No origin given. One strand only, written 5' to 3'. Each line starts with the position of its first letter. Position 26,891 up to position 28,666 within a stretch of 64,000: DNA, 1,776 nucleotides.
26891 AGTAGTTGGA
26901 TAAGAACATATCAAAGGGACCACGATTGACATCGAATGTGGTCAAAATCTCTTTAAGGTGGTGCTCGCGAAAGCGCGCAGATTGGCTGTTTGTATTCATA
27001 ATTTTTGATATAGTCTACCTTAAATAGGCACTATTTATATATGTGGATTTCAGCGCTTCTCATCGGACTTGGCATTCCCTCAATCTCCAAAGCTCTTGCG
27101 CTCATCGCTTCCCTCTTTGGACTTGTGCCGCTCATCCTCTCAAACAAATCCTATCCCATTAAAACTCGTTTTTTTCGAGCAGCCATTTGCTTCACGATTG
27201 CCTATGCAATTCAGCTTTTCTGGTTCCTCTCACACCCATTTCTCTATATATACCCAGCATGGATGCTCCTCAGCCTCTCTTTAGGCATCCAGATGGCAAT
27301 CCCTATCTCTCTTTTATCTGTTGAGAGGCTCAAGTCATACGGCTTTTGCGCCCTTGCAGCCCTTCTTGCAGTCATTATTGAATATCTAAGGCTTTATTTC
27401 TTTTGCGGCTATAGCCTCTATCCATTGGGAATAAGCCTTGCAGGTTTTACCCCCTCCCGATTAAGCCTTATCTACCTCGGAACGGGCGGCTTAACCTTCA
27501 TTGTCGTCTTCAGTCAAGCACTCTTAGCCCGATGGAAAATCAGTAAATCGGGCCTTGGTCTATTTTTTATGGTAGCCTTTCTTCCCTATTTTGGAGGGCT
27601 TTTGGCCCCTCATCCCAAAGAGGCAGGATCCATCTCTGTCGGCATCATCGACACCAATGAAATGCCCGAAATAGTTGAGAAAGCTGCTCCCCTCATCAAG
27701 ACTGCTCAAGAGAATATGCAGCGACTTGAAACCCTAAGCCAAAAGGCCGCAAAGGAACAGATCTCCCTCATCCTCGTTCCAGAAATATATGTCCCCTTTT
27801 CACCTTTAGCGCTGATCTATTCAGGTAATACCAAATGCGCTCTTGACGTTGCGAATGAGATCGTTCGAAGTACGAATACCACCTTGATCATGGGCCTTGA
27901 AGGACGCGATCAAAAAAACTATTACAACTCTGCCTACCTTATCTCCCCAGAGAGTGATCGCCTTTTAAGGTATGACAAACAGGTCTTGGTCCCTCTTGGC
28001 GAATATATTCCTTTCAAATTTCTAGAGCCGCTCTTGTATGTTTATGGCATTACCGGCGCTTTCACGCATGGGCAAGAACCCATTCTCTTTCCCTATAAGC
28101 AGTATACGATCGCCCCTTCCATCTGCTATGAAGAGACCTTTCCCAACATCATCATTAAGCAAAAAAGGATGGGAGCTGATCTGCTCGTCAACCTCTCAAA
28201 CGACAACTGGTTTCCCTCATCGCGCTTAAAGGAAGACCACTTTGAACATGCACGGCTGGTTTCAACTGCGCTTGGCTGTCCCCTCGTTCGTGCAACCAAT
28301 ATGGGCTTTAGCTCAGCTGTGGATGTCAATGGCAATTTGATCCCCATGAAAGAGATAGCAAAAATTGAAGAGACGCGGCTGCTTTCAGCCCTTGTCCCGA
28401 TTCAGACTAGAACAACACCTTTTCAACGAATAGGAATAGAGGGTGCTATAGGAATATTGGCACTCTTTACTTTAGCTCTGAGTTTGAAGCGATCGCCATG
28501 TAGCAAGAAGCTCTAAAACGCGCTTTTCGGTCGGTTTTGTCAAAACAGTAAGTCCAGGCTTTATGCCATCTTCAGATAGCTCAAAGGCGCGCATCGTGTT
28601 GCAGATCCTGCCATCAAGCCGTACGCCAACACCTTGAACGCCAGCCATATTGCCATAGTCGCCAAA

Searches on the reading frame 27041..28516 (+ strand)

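Call 15: search_protein_families(library=ncbifam, proteins=[window:27041-28516:+], max_evalue=0.00001)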
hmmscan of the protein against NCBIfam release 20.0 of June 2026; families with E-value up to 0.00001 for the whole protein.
window:27041-28516:+ (491 aa): 4 families
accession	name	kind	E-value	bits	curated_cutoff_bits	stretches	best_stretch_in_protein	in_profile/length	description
TIGR00546.1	lnt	equivalog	2.5e-59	201.4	132.9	1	51-432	2-394/395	apolipoprotein N-acyltransferase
NF008934.0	PRK12291.1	equivalog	9.3e-18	64.7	427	1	57-394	70-376/419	apolipoprotein N-acyltransferase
NF010401.0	PRK13825.1-5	equivalog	6.1e-09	35.5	500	1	41-420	51-406/407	conjugal transfer protein TraB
NF010588.0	PRK13981.1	equivalog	3.4e-06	25.7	479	1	218-401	15-189/546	NAD+ synthase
